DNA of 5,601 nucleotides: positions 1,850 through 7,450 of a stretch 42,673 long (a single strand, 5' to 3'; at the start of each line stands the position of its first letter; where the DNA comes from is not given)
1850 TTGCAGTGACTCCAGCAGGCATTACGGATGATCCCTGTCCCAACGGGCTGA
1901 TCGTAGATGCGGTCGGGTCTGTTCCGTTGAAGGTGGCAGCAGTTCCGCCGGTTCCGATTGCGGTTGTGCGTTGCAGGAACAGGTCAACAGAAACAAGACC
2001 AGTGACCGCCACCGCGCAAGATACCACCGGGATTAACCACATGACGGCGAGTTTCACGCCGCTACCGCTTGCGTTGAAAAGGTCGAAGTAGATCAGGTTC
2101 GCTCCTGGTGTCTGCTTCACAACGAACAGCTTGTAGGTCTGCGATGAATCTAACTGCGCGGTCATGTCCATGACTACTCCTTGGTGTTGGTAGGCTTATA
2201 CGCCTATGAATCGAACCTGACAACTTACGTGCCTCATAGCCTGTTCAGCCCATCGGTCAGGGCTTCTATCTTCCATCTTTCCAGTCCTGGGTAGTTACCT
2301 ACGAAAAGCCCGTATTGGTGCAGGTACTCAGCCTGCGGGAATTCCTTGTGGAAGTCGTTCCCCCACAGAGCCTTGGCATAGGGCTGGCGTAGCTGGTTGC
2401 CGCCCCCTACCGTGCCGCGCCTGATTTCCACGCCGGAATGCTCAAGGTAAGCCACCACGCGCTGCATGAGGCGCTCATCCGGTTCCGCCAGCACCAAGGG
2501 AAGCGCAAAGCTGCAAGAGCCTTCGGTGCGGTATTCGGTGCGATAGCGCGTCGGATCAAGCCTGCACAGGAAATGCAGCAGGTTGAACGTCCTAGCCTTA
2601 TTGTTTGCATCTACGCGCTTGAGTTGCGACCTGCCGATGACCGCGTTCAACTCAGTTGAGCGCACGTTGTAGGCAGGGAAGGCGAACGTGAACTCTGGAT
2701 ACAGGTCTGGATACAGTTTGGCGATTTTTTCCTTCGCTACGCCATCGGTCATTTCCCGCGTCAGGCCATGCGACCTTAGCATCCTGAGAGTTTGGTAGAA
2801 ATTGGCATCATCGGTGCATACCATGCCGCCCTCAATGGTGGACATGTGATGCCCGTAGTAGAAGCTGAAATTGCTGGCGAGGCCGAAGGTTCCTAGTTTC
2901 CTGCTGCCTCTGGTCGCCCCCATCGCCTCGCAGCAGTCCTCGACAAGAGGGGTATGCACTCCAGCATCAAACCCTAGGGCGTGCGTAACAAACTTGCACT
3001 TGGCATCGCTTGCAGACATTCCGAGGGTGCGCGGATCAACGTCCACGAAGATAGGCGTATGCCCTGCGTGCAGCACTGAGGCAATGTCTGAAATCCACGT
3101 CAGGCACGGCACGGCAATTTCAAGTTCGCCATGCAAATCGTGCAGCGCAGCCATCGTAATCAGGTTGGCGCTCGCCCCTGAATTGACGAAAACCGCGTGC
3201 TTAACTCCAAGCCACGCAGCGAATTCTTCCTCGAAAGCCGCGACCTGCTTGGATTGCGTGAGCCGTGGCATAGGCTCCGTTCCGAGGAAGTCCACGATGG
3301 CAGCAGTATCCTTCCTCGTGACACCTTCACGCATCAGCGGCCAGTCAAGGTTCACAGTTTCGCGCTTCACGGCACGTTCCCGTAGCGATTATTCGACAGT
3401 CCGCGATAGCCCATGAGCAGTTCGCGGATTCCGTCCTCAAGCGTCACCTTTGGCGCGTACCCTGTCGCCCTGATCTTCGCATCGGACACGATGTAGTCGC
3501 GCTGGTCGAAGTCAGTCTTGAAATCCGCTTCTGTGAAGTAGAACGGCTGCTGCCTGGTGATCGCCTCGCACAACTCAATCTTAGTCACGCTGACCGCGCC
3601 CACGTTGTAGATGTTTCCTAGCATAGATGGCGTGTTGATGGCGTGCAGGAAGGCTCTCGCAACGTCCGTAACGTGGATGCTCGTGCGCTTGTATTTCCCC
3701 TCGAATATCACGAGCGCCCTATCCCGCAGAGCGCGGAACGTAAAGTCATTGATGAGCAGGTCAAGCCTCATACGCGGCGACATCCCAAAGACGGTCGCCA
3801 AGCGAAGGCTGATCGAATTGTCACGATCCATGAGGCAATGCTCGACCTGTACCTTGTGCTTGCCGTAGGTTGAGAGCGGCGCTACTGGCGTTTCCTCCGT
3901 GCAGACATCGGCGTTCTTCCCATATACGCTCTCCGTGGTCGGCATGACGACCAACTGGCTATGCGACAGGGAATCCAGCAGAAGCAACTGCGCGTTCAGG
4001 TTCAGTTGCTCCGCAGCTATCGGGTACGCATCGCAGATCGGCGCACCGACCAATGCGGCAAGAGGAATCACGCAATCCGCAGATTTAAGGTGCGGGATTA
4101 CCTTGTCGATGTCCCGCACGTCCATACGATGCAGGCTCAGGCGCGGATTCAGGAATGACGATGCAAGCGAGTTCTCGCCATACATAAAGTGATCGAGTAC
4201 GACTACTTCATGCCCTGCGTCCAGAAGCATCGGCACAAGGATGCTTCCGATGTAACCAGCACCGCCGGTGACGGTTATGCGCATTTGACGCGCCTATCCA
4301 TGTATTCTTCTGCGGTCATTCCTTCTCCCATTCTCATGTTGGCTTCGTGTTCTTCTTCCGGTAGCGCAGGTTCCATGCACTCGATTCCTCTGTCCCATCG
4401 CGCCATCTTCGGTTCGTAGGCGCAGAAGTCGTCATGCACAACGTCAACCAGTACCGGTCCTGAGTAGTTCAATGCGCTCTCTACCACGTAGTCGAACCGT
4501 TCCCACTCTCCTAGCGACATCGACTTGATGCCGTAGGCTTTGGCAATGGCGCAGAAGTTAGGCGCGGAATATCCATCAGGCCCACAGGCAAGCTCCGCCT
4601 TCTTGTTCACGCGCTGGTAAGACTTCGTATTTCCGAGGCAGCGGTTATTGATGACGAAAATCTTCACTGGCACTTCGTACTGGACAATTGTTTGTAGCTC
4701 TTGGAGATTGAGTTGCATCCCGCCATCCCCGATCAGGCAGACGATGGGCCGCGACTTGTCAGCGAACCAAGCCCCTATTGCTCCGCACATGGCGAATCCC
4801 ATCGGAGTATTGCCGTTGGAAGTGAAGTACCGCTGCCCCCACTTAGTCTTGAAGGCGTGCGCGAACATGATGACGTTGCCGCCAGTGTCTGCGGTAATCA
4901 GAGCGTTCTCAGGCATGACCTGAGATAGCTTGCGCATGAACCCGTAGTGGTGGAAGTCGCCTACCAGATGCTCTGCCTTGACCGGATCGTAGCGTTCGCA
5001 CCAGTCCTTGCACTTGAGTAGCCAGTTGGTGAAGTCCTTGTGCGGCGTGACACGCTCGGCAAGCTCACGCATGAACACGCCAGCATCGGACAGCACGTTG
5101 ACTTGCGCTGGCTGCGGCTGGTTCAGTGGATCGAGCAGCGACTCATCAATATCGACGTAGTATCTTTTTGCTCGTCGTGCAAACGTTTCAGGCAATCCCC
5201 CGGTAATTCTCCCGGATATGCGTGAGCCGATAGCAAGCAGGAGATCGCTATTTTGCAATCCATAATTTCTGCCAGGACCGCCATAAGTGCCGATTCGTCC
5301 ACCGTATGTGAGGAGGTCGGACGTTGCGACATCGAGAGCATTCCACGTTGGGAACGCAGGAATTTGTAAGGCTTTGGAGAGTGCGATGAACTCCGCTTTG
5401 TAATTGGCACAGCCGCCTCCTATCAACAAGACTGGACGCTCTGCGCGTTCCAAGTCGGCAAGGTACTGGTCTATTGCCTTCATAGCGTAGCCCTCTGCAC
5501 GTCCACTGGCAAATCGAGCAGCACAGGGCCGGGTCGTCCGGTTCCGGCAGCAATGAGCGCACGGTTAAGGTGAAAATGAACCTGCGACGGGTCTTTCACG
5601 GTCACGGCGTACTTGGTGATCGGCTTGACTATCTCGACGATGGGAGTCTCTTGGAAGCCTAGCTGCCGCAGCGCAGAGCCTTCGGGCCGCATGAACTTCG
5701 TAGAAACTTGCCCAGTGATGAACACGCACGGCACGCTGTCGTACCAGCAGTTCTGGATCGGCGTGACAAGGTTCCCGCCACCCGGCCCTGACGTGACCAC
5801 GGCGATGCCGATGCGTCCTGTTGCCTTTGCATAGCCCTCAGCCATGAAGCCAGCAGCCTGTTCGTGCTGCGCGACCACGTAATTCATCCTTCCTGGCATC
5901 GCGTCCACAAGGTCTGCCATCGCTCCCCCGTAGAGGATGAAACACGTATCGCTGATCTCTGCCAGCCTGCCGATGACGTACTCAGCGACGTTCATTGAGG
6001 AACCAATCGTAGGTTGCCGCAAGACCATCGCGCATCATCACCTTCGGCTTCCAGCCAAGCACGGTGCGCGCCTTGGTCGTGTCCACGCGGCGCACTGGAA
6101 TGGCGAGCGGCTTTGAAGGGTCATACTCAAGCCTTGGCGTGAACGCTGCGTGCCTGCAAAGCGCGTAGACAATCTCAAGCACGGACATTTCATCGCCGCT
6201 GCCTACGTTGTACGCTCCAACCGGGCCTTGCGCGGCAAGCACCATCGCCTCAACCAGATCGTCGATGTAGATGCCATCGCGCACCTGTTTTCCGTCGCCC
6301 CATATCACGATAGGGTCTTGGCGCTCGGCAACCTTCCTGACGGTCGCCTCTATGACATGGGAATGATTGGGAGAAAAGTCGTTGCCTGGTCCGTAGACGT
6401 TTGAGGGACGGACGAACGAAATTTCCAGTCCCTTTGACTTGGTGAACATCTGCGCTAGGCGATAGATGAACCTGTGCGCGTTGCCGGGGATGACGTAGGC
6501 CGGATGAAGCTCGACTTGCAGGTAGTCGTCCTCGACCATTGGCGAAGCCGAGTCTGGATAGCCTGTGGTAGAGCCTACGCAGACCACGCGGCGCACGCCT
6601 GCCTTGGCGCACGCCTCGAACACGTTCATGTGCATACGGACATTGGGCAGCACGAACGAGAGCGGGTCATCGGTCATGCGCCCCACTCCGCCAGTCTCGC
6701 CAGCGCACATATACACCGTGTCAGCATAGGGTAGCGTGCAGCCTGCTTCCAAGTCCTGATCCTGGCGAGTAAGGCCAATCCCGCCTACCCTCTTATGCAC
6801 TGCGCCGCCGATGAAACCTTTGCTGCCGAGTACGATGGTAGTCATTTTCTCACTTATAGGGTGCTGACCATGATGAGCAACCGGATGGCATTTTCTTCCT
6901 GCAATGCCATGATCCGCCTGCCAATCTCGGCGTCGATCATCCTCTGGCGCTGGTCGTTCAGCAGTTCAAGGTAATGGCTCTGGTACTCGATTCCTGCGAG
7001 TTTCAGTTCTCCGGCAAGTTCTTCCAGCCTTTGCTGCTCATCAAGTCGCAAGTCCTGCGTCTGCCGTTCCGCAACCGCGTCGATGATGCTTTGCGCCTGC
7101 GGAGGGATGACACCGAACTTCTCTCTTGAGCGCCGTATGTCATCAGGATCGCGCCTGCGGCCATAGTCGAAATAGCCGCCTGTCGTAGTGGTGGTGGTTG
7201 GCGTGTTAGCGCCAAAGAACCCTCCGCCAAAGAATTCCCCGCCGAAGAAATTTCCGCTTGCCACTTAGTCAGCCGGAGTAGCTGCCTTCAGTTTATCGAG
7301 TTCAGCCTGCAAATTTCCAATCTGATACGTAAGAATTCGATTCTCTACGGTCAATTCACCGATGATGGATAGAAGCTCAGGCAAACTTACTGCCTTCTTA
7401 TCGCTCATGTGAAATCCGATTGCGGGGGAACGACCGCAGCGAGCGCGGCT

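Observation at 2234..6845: Five-ORF dideoxy / branched-chain nucleotide-sugar pathway embedded in the head-morphogenesis operon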

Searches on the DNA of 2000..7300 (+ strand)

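Call 5: search_dna_similar(query=window:2000-7300:+, collection=phages, mode=near, max_rows=30)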
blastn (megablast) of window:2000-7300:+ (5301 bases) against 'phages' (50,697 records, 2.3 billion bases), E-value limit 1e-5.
No match.

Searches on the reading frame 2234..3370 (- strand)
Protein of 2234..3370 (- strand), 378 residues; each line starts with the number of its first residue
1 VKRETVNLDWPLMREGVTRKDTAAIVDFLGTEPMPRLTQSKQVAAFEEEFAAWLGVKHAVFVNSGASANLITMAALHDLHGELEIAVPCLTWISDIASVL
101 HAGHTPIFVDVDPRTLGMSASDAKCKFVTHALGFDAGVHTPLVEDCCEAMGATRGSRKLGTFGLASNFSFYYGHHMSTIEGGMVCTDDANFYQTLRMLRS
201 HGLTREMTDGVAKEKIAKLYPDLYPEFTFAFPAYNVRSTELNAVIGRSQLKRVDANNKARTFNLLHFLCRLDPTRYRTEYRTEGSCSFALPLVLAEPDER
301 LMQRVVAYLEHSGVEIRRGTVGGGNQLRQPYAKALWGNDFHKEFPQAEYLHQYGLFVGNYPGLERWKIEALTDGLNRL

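Call 3: search_protein_families(library=pfam, proteins=[window:2234-3370:-], max_evalue=0.01)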
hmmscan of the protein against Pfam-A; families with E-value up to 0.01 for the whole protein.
window:2234-3370:- (378 aa): 2 families
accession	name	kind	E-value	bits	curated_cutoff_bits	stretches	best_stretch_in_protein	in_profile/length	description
PF01041.23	DegT_DnrJ_EryC1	-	1.6e-48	166.2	19.8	2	140-369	140-353/360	DegT/DnrJ/EryC1/StrS aminotransferase family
PF01212.27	Beta_elim_lyase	-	0.0012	18.7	27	1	39-77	30-68/288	Beta-eliminating lyase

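Call 4: search_protein_families(library=ncbifam, proteins=[window:2234-3370:-], max_evalue=0.001)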
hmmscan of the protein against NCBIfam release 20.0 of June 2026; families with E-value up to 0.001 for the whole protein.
window:2234-3370:- (378 aa): 7 families
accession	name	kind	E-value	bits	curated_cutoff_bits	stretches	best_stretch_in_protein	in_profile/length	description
TIGR03588.1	PseC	equivalog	3.2e-40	138.2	423.5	2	141-317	151-324/380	UDP-4-amino-4,6-dideoxy-N-acetyl-beta-L-altrosamine transaminase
NF011936.0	PRK15407.1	equivalog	7.1e-40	137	423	1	36-374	60-431/440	lipopolysaccharide biosynthesis protein RfbH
NF008658.2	PRK11658.1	equivalog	3.6e-27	95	631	2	140-272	149-272/379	UDP-4-amino-4-deoxy-L-arabinose aminotransferase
TIGR04181.1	NHT_00031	hypoth_equivalog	3.6e-26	91.9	420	2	41-124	30-112/359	LegC family aminotransferase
TIGR04427.1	PLP_DesI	equivalog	6.4e-17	61.7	650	2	142-207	168-233/390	dTDP-4-dehydro-6-deoxyglucose aminotransferase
NF008687.0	PRK11706.1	equivalog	3.3e-14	52.4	375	2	142-207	149-214/375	dTDP-4-amino-4,6-dideoxygalactose transaminase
TIGR02379.1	ECA_wecE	subfamily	3.4e-08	32.6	434.85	1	54-206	44-214/376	dTDP-4-amino-4,6-dideoxy-D-glucose transaminase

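Call 11: search_protein_families(library=phrogs, proteins=[window:2234-3370:-], max_evalue=0.001)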
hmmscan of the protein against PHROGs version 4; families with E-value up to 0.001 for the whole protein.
window:2234-3370:- (378 aa): 1 family
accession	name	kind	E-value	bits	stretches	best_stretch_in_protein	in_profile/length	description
phrog_3139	-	other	1.4e-60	206.3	1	2-359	2-368/387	aminotransferase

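Call 15: search_solved_structures(query=window:2234-3370:-, max_evalue=1e-10, show_alignments=3)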
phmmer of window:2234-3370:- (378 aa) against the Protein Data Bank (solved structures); distinct sequences matched with E-value up to 1e-10: 32.
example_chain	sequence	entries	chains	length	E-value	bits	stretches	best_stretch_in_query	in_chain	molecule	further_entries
2gms_A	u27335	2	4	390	1.3e-42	149.5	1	37-361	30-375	Putative pyridoxamine 5-phosphate-dependent dehydrase, Wbdk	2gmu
3b8x_A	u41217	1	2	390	1.2e-41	146.3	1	37-361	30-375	Pyridoxamine 5-phosphate-dependent dehydrase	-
3gr9_A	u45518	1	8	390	2.3e-41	145.4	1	37-361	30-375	ColD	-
2r0t_A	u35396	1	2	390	2.3e-41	145.4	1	37-361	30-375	Pyridoxamine 5-phosphate-dependent dehydrase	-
3bn1_A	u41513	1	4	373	2.5e-25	92.5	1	42-124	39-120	Perosamine synthetase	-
3dr7_A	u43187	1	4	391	3.4e-25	92.1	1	42-260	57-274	Putative perosamine synthetase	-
3dr4_A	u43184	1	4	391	5.1e-25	91.5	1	42-260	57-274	Putative perosamine synthetase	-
9wvy_A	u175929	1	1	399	2.4e-23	86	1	42-366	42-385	Putative NDP-4-keto-6-deoxyglucose-3-dehydratase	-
3bcx_A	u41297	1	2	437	3.4e-23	85.6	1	39-365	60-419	CDP-6-deoxy-L-threo-D-glycero-4-hexulose-3-dehydrase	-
3bb8_A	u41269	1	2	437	6e-22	81.4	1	39-365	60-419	CDP-4-keto-6-deoxy-D-glucose-3-dehydrase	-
7l7x_AAA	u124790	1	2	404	8.1e-20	74.4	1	41-289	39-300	DegT/DnrJ/EryC1/StrS aminotransferase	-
7b0d_A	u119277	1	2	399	1e-18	70.8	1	41-206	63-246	Glutamine--scyllo-inositol transaminase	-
2fn6_A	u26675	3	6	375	4.6e-18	68.7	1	19-210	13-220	AMINOTRANSFERASE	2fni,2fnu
5w70_A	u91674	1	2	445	1.8e-17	66.7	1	38-276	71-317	L-glutamine:2-deoxy-scyllo-inosose aminotransferase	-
1mdo_A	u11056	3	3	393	2e-17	66.6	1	43-261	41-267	ArnB aminotransferase | UDP-4-amino-4-deoxy-L-arabinose--oxoglutarate aminotransferase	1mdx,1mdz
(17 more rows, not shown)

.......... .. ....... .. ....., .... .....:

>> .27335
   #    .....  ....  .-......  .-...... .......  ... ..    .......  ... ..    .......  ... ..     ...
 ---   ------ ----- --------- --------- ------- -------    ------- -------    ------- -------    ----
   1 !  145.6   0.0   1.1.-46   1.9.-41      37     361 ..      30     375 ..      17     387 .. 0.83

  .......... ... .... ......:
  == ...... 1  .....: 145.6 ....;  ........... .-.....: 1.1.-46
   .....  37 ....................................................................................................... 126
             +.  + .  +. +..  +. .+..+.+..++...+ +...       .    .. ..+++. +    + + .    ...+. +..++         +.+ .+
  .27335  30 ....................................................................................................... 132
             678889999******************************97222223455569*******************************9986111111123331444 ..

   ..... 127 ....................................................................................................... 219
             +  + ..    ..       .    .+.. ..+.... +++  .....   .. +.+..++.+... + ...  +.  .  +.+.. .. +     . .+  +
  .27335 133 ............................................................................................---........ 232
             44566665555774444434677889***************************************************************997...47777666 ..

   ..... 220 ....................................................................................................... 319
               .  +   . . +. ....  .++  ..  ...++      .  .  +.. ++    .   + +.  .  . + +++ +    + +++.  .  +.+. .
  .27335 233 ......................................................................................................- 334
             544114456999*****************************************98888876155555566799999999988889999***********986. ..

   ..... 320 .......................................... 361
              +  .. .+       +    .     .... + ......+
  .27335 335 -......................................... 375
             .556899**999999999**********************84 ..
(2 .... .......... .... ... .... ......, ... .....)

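Call 20: find_related_loci(query=window:2234-3370:-, collection=viral_contigs, flank=10000)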
Query window:2234-3370:- (378 aa) in viral_contigs; peptide patterns used: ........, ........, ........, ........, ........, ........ (x = any residue, [..] = any of these).
12 stretches matched a pattern; 10 encode a relative of the query (tblastn E <= 1e-3); 10 distinct loci.
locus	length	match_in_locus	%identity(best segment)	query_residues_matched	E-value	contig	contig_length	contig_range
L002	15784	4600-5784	60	3-378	2e-144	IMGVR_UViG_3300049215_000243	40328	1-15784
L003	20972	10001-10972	33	36-376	5e-43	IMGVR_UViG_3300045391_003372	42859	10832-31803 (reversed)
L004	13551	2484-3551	29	36-375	5e-38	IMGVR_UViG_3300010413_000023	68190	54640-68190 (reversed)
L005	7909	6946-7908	31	36-371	3e-37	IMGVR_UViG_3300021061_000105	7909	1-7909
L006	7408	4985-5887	33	36-317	2e-36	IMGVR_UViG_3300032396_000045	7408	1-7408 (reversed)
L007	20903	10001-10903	33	36-317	2e-36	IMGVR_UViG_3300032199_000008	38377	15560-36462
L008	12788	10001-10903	33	36-317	2e-36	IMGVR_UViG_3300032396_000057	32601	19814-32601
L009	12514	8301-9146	31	37-317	2e-29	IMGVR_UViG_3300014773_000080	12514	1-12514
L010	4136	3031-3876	31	37-317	2e-29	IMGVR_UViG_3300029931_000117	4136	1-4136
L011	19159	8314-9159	31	37-317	3e-29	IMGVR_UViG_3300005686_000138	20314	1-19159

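Call 23: search_protein_families(library=pfam, proteins=[L002:29-427:+, L002:490-1353:+, L002:1350-2216:+, L002:1904-3181:+, L002:3711-4097:+, L002:4108-4563:+, L002:4609-5787:+, L002:5782-7716:-, L002:7227-8180:-, L002:8365-9282:-], max_evalue=0.001)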
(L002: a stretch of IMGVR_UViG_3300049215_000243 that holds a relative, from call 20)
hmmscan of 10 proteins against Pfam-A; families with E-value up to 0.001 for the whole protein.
L002:29-427:+ (132 aa): 3 families
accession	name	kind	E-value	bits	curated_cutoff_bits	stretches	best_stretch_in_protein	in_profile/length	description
PF12542.13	CWC25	-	3.9e-08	34.5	31.4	0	71-102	66-97/102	Pre-mRNA splicing factor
PF24610.1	DUF7623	-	5.6e-07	30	27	0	25-61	15-50/64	Domain of unknown function (DUF7623)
PF00107.32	ADH_zinc_N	-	0.00051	20.4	31.8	0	44-87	15-60/129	Zinc-binding dehydrogenase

L002:490-1353:+ (287 aa): 1 family
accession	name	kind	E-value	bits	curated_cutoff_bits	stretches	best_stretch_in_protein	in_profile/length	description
PF07083.16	DUF1351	-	0.00045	20.5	27.8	1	7-164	14-163/210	Protein of unknown function (DUF1351)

L002:1350-2216:+ (288 aa): 1 family
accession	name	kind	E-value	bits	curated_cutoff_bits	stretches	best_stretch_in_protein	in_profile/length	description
PF12684.13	DUF3799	-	7.5e-20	72.1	26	1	22-258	2-230/233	PDDEXK-like domain of unknown function (DUF3799)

L002:1904-3181:+ (425 aa): 1 family
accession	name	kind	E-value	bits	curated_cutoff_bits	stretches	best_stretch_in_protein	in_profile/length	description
PF13479.12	AAA_24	-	6.6e-08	33.1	27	1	120-269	6-141/195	AAA domain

L002:3711-4097:+ (128 aa): 0 families

L002:4108-4563:+ (151 aa): 1 family
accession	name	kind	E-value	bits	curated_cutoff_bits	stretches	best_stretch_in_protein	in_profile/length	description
PF04448.17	DUF551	-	0.00014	23.1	22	1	71-92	46-67/68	Protein of unknown function (DUF551)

L002:4609-5787:+ (392 aa): 2 families
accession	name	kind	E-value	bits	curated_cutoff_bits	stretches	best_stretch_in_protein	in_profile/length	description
PF01041.23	DegT_DnrJ_EryC1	-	3.3e-61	208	19.8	1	29-389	19-359/360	DegT/DnrJ/EryC1/StrS aminotransferase family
PF00155.27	Aminotran_1_2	-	3e-05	23.8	19.7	1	9-120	16-137/361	Aminotransferase class I and II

L002:5782-7716:- (644 aa): 2 families
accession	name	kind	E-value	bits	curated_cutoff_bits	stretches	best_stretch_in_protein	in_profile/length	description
PF04055.27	Radical_SAM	-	3.4e-18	66.8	29.5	1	368-532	3-165/166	Radical SAM superfamily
PF02310.24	B12-binding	-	1.4e-13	51.2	32.1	1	186-306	7-119/121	B12 binding domain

L002:7227-8180:- (317 aa): 0 families

L002:8365-9282:- (305 aa): 1 family
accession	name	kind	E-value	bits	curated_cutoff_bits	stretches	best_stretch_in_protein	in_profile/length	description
PF13524.12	Glyco_trans_1_2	-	7.1e-15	55.6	25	1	188-297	36-144/144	Glycosyl transferase-like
